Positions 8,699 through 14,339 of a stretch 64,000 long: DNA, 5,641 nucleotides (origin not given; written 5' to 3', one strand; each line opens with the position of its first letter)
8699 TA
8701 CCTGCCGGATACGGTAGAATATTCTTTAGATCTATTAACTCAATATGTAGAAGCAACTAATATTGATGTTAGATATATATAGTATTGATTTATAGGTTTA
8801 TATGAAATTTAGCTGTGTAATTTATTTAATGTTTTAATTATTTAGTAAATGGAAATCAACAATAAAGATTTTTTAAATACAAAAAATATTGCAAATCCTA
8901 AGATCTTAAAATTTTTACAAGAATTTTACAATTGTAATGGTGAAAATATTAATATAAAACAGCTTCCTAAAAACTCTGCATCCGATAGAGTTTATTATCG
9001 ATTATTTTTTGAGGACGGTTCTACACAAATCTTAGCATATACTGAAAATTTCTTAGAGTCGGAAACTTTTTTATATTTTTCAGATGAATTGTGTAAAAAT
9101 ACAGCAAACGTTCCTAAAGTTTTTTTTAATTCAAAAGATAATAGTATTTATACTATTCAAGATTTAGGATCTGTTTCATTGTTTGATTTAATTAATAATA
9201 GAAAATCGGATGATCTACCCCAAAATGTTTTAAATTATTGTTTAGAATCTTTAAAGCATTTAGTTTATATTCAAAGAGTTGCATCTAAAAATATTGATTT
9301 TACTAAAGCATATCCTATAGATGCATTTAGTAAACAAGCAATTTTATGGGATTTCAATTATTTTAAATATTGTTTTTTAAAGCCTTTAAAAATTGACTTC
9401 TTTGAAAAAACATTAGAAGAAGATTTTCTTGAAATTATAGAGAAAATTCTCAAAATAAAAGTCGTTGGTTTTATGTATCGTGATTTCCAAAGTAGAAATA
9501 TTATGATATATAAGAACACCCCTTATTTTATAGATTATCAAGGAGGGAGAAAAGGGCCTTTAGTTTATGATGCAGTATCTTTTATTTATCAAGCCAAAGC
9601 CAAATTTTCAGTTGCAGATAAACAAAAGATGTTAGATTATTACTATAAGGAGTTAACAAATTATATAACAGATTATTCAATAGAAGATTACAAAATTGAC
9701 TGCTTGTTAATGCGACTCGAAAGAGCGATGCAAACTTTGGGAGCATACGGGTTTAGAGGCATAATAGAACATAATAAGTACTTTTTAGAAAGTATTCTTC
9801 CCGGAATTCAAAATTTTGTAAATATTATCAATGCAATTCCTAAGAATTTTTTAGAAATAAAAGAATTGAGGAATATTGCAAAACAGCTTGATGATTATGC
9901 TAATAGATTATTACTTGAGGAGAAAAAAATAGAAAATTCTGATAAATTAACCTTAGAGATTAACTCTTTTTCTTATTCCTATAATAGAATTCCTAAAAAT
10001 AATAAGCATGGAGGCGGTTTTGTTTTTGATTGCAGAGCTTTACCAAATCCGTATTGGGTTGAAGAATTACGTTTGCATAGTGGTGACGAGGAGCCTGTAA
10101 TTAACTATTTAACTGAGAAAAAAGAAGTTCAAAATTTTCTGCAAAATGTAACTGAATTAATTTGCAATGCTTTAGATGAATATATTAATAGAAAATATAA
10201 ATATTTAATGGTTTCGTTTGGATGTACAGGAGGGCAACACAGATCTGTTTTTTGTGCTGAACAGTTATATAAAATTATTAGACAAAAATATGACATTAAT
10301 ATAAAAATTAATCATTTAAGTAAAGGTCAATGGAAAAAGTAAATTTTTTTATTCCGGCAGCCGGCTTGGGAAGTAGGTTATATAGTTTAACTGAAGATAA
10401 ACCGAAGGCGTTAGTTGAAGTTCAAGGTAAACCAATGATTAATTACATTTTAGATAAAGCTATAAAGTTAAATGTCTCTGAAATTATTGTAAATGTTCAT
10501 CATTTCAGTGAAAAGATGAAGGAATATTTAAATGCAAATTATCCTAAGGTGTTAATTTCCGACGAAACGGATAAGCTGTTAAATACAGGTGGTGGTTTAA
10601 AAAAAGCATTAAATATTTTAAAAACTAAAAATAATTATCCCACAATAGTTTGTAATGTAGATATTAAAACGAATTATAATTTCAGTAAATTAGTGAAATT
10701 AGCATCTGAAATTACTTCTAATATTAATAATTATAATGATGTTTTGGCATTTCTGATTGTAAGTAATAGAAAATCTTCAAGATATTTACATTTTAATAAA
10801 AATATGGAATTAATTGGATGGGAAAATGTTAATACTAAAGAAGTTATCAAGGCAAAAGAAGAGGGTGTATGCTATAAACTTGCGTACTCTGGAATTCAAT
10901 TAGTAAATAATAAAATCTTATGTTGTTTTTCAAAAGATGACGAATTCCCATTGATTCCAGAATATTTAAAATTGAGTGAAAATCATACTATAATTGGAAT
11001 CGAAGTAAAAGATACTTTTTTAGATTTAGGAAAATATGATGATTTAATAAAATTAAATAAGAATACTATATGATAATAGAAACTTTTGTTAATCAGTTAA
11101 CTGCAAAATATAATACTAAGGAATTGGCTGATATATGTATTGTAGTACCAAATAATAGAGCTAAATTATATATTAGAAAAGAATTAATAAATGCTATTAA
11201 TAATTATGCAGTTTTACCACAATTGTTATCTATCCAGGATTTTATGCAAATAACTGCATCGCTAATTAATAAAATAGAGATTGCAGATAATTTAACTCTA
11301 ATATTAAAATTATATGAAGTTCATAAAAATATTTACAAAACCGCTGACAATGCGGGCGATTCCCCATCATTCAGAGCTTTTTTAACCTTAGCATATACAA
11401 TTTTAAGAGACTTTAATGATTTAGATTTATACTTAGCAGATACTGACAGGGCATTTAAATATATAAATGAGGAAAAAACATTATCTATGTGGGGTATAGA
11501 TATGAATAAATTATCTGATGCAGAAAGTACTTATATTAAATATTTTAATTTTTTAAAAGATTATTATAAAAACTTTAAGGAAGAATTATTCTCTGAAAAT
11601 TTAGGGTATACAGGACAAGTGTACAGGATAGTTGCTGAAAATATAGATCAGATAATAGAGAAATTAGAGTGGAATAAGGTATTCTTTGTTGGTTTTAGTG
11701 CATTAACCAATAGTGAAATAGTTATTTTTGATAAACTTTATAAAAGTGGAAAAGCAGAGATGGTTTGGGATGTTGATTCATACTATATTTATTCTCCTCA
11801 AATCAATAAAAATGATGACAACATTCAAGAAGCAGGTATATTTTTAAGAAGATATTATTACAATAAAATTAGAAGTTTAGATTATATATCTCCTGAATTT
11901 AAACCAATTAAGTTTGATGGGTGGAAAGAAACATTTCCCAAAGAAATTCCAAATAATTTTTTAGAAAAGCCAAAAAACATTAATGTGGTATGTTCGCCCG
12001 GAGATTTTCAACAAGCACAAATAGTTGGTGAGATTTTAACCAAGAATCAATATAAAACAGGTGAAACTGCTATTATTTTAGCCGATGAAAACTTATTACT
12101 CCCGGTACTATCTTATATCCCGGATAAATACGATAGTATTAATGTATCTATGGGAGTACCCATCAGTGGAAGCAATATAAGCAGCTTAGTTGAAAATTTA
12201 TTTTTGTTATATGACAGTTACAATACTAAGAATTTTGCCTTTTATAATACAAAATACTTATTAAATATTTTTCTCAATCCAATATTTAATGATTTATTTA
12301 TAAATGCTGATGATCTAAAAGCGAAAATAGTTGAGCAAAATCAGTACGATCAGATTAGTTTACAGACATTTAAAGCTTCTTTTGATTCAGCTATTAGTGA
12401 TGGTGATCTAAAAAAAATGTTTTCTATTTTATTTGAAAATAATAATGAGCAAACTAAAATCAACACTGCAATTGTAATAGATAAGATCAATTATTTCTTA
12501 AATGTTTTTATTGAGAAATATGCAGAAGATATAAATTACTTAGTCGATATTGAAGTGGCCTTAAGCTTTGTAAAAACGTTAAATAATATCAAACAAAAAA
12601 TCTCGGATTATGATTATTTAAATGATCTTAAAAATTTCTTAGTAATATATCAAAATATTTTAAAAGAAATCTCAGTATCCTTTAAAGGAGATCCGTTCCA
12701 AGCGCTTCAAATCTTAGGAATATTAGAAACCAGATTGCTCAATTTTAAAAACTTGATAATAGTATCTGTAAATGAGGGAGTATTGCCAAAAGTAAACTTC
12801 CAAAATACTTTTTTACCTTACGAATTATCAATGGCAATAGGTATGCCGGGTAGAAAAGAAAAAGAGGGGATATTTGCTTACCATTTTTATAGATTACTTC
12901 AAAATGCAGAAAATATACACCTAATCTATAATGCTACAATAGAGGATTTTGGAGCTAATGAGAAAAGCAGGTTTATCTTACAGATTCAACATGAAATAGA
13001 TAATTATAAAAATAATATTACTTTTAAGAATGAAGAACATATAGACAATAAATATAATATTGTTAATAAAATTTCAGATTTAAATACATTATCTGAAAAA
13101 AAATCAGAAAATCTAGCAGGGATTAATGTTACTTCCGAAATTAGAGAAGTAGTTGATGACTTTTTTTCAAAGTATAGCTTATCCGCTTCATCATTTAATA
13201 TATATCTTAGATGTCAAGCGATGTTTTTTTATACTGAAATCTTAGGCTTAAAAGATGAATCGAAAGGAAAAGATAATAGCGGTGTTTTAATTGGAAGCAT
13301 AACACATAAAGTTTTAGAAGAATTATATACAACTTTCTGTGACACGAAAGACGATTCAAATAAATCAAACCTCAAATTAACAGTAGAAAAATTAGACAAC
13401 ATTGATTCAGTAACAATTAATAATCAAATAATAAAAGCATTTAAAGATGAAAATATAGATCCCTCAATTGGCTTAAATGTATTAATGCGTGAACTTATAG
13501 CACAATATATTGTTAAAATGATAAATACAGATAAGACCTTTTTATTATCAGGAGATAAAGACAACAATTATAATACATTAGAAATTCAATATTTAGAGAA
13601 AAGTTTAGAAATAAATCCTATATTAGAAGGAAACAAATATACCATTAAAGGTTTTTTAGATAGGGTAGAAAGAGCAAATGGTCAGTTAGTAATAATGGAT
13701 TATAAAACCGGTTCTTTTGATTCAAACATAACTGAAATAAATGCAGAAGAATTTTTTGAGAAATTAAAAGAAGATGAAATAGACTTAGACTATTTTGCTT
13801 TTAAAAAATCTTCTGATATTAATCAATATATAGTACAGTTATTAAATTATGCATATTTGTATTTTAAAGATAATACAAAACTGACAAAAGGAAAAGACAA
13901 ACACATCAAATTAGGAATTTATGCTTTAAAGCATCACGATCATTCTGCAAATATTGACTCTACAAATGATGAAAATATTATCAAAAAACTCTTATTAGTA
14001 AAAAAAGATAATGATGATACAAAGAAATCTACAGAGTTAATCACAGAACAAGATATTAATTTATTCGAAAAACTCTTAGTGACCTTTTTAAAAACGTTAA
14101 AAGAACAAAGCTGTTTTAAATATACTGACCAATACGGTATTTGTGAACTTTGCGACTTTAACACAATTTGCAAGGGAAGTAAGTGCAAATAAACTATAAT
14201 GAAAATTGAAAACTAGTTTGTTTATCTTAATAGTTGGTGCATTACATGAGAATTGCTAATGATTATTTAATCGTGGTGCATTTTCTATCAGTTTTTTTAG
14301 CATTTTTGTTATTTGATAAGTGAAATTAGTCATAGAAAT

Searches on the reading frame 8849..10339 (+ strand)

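Call 81: search_protein_families(library=ncbifam, proteins=[window:8849-10339:+], max_evalue=1e-10)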
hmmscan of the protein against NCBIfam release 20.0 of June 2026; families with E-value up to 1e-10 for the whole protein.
window:8849-10339:+ (497 aa): 2 families
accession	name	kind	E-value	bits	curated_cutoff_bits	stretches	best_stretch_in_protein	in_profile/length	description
NF003828.1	PRK05416.1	equivalog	1.3e-34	120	244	1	360-486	153-274/278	RNase adapter RapZ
NF045759.1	NamurgluKinAmgK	equivalog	4.9e-18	65.3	550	1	42-255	27-232/324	N-acetylmuramate/N-acetylglucosamine kinase AmgK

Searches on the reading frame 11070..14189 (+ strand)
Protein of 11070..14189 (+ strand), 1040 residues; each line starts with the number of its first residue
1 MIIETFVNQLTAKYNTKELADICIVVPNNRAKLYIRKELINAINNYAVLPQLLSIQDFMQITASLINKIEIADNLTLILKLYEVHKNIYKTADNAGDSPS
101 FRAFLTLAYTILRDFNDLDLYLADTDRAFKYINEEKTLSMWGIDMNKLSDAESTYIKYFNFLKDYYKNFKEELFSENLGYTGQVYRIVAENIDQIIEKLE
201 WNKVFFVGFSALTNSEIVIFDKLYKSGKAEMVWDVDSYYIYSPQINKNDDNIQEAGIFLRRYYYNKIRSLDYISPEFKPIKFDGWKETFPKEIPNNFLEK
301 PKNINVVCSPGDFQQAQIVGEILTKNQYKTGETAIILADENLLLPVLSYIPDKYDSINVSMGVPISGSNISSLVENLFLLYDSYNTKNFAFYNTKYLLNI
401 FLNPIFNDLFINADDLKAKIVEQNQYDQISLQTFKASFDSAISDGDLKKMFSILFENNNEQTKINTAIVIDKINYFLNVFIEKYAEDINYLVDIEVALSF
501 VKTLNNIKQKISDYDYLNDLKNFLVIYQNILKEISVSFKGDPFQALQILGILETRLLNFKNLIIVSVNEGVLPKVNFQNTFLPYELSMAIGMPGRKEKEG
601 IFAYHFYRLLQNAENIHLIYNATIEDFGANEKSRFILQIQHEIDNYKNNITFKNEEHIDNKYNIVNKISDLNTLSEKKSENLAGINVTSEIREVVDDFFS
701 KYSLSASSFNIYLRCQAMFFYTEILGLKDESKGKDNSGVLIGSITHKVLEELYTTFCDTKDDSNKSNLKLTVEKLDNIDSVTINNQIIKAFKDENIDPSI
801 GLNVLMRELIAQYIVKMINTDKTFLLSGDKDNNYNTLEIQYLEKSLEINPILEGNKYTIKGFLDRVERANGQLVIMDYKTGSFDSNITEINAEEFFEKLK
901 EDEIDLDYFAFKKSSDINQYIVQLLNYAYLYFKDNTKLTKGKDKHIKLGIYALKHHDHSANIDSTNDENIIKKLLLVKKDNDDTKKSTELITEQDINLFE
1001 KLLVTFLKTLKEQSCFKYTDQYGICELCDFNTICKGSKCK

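Call 81: search_protein_families(library=ncbifam, proteins=[window:11070-14189:+], max_evalue=1e-10)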
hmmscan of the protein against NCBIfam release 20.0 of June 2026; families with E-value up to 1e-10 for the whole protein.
window:11070-14189:+ (1040 aa): 1 family
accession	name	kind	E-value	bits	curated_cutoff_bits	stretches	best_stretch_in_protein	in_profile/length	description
TIGR02786.1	addB_alphas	equivalog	1e-17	63.6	486.5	0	515-619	579-682/1024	double-strand break repair protein AddB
